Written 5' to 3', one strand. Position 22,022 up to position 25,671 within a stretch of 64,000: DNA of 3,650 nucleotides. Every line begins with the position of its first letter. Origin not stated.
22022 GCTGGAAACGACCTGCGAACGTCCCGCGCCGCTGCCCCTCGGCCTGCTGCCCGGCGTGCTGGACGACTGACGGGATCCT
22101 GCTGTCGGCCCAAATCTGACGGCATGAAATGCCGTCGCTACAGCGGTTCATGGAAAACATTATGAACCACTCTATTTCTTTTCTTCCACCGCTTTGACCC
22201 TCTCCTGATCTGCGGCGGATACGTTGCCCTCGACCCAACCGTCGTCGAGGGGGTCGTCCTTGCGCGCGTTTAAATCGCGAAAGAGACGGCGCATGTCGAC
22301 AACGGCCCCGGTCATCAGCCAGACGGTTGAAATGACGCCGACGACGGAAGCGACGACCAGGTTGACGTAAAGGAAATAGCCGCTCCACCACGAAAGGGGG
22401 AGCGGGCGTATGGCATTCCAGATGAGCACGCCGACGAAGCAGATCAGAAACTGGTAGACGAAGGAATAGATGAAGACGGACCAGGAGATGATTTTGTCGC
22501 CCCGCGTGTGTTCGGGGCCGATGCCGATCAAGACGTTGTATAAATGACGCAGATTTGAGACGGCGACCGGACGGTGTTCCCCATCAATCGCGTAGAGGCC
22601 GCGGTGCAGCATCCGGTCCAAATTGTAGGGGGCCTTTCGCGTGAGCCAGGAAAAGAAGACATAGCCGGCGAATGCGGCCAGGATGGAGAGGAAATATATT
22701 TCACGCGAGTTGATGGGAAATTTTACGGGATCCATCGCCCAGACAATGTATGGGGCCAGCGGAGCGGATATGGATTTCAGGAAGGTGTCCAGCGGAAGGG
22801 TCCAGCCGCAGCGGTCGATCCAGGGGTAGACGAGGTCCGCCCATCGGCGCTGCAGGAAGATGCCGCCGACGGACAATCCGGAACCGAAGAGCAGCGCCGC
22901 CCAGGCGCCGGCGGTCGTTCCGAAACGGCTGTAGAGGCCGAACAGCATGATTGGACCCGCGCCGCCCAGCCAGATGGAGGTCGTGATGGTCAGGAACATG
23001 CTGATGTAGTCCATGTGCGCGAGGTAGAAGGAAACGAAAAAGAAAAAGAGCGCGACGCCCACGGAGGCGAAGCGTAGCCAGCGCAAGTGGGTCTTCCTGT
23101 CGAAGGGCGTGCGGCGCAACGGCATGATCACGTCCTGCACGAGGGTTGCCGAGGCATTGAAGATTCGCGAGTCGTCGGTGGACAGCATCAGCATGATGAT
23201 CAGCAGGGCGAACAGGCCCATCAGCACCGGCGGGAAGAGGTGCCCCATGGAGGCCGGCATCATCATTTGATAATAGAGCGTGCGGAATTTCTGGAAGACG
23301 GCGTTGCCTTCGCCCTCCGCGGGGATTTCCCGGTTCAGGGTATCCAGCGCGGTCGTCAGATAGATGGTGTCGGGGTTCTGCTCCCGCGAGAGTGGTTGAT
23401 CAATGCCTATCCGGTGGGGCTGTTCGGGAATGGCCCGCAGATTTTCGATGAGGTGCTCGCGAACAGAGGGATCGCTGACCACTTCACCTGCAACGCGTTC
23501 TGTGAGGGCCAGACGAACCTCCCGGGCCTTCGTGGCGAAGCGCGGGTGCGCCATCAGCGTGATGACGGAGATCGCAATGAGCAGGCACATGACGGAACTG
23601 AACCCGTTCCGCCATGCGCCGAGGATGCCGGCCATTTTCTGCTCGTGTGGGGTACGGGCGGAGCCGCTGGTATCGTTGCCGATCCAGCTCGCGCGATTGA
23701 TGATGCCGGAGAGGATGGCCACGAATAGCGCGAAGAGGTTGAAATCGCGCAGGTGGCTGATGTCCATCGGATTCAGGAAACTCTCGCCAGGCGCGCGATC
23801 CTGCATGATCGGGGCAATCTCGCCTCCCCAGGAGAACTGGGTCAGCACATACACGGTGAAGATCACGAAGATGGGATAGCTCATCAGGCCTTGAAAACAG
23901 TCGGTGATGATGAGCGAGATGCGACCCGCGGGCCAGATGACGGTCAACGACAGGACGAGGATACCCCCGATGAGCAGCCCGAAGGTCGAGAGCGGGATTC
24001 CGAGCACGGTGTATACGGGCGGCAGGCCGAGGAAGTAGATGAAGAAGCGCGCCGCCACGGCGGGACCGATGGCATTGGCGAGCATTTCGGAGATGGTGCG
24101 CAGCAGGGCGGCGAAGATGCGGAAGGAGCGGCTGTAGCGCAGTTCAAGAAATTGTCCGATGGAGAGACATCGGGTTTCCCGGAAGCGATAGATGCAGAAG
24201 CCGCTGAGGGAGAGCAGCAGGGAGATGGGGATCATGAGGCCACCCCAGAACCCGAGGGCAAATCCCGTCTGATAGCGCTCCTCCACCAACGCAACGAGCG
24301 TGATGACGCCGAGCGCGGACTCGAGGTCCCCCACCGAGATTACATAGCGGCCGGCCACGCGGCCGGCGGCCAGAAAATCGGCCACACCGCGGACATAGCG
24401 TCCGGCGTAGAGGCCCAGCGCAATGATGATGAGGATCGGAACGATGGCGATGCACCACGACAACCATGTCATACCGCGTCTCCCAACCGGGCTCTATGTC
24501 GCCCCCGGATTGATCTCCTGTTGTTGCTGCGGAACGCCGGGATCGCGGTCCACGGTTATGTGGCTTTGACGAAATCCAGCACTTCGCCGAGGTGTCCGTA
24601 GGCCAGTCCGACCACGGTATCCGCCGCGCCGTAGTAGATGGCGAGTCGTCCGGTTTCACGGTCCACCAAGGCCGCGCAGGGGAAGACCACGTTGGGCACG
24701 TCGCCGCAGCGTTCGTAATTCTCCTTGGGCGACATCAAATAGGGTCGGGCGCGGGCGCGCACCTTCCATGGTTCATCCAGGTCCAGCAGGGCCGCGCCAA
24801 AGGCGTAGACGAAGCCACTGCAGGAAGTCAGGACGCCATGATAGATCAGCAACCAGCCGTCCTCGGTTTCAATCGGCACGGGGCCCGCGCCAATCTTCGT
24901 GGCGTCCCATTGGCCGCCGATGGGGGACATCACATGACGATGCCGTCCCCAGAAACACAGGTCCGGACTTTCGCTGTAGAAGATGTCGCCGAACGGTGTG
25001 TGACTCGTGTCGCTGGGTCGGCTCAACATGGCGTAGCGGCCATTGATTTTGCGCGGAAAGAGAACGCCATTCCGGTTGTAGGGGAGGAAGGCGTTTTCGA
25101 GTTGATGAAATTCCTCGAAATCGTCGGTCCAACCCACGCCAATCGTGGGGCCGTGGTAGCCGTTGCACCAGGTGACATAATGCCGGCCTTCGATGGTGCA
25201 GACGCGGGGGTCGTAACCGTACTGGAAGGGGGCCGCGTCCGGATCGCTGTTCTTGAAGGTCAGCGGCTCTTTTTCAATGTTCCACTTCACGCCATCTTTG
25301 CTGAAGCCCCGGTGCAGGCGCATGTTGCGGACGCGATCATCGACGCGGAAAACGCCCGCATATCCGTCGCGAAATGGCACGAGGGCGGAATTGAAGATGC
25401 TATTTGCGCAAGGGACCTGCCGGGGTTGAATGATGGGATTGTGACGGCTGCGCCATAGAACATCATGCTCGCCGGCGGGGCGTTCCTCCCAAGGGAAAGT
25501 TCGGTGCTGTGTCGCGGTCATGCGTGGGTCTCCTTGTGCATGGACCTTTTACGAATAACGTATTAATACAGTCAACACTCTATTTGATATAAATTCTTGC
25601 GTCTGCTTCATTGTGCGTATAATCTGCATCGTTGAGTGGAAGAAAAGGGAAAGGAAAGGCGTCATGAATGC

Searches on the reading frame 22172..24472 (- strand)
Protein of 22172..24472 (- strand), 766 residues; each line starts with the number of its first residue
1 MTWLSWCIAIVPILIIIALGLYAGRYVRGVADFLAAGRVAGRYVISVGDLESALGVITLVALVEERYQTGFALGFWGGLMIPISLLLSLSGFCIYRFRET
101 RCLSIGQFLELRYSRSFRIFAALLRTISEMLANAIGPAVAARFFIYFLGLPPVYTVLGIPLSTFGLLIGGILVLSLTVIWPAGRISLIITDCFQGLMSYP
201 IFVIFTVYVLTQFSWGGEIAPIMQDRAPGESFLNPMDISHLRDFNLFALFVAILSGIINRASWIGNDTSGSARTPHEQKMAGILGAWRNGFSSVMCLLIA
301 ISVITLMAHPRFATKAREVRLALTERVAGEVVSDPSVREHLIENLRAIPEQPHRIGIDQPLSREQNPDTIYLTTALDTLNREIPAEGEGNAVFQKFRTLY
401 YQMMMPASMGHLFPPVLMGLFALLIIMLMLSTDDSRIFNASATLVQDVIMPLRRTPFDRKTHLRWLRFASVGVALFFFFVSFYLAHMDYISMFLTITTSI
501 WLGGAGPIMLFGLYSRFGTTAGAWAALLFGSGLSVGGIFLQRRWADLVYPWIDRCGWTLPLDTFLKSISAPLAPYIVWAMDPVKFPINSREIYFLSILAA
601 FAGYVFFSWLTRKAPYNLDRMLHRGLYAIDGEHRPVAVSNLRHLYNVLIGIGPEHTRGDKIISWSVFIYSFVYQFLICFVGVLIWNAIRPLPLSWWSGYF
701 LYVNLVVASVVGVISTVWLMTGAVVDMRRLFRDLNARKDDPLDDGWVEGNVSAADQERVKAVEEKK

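Call 17: search_protein_families(library=pfam, proteins=[window:22172-24472:-], max_evalue=0.01)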
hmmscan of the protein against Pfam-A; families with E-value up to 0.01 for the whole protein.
window:22172-24472:- (766 aa): 1 family
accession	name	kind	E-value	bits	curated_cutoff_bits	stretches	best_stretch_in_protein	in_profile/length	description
PF00474.23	SSF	-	5.6e-05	22.6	22.8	1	403-530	279-406/406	Sodium:solute symporter family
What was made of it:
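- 22172..24472 (-): Sodium:solute symporter-family transporter, downstream of GH130 on the minus strand. Pfam PF00474, E=5.6e-5, marginally below the cutoff (call 17)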

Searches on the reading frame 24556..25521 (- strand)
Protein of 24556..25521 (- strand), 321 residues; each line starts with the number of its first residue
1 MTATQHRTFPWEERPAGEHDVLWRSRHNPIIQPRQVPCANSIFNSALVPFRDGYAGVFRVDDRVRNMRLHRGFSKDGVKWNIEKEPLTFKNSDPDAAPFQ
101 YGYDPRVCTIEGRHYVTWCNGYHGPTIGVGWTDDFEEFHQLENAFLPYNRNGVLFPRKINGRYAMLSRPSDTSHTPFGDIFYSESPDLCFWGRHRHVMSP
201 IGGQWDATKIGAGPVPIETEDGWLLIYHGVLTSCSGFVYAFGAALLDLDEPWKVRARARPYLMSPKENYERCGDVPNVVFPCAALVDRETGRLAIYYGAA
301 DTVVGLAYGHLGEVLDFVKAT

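Call 17: search_protein_families(library=pfam, proteins=[window:24556-25521:-], max_evalue=0.01)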
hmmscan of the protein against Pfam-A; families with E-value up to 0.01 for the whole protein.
window:24556-25521:- (321 aa): 1 family
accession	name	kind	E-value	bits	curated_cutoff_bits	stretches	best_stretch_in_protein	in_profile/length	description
PF04041.19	Glyco_hydro_130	-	2.2e-69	234.3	26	1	5-319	4-319/320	beta-1,4-mannooligosaccharide phosphorylase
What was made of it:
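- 24556..25521 (-): GH130 (beta-mannoside phosphorylase/hydrolase family), transcribed divergently from gene A. The pairing is conserved in related contigs. PF04041, E=2e-69 (call 17).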
